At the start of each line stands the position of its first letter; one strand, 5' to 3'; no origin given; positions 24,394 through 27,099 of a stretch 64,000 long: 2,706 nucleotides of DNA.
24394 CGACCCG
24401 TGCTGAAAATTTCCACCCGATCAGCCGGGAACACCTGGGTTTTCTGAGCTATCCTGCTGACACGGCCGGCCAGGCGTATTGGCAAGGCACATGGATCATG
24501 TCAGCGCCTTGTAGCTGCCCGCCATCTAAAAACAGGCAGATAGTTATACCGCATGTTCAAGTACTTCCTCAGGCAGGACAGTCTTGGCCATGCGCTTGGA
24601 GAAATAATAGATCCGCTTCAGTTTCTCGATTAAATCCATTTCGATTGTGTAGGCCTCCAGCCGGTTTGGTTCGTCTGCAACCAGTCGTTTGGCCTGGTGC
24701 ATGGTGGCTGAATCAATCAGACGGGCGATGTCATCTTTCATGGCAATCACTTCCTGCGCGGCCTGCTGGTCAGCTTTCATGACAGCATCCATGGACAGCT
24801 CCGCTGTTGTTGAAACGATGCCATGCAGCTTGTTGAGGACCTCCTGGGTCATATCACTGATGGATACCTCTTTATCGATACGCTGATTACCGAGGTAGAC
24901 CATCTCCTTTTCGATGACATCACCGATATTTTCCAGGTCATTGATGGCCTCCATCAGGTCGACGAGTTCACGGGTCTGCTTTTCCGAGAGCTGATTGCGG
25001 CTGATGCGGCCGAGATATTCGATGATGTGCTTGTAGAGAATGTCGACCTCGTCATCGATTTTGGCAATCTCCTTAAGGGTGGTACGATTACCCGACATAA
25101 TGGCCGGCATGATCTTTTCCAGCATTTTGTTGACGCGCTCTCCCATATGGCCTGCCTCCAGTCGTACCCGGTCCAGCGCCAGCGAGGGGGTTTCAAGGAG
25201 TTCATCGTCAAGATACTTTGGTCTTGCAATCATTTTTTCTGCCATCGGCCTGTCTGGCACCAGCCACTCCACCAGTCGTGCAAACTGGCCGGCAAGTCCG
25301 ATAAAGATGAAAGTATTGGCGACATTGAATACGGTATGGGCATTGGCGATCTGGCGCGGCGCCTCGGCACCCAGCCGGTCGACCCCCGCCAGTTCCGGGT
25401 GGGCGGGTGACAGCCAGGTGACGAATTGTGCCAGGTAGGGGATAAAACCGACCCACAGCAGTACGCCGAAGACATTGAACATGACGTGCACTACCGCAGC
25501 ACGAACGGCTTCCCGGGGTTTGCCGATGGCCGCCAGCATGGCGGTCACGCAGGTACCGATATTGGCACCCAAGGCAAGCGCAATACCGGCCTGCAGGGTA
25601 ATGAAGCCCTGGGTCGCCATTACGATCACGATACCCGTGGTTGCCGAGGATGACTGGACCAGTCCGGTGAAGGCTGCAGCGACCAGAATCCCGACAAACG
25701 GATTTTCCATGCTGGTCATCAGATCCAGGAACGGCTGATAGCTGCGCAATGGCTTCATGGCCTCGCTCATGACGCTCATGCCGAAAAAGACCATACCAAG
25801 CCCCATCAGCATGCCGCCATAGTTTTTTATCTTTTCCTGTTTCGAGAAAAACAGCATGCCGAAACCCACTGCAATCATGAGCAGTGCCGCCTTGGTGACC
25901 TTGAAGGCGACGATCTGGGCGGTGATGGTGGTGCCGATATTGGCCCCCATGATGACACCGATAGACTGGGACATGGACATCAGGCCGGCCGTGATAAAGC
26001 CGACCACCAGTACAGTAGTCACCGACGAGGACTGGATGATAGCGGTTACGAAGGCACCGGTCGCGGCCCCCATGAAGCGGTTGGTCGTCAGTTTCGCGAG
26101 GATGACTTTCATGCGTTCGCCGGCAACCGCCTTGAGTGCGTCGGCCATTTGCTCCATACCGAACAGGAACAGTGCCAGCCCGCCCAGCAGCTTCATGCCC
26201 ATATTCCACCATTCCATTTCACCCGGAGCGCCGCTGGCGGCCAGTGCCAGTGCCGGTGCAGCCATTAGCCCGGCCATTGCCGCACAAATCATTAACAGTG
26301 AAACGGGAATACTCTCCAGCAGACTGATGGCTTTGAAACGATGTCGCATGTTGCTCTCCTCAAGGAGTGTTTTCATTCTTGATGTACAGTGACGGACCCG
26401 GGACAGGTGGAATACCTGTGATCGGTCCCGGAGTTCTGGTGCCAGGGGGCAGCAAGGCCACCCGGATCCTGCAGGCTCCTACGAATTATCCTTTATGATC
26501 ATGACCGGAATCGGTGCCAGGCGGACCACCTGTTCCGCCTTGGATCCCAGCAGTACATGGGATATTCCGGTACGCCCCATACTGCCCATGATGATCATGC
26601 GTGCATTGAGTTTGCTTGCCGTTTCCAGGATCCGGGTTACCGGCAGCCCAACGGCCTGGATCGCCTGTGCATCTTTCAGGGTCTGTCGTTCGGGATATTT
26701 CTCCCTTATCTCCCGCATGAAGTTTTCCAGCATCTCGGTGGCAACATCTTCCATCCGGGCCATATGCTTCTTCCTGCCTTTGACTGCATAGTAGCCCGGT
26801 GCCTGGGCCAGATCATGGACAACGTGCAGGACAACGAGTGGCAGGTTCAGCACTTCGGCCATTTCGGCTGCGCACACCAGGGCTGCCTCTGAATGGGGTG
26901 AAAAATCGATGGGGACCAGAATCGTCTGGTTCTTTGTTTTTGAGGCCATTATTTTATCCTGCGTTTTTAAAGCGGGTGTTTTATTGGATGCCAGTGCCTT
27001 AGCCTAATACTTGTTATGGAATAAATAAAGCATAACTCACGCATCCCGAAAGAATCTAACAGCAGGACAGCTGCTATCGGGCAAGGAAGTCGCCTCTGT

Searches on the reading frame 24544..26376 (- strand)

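Call 57: search_protein_families(library=pfam, proteins=[window:24544-26376:-], max_evalue=0.00001)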
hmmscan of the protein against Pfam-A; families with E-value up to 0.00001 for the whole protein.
window:24544-26376:- (610 aa): 2 families
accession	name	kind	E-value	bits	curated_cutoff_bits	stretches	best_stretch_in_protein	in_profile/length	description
PF02690.20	Na_Pi_cotrans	-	1.6e-64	216.5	29.1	2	69-204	1-136/137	Na+/Pi-cotransporter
PF01895.24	PhoU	-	6.5e-19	68.5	23.5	1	410-489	3-83/89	PhoU domain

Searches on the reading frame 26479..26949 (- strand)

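Call 57: search_protein_families(library=pfam, proteins=[window:26479-26949:-], max_evalue=0.00001)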
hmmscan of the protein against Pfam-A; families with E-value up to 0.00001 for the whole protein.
window:26479-26949:- (156 aa): 1 family
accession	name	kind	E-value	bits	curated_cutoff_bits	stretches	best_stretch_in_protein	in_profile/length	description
PF00582.32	Usp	-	5.7e-29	101.9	24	1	7-153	2-141/141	Universal stress protein family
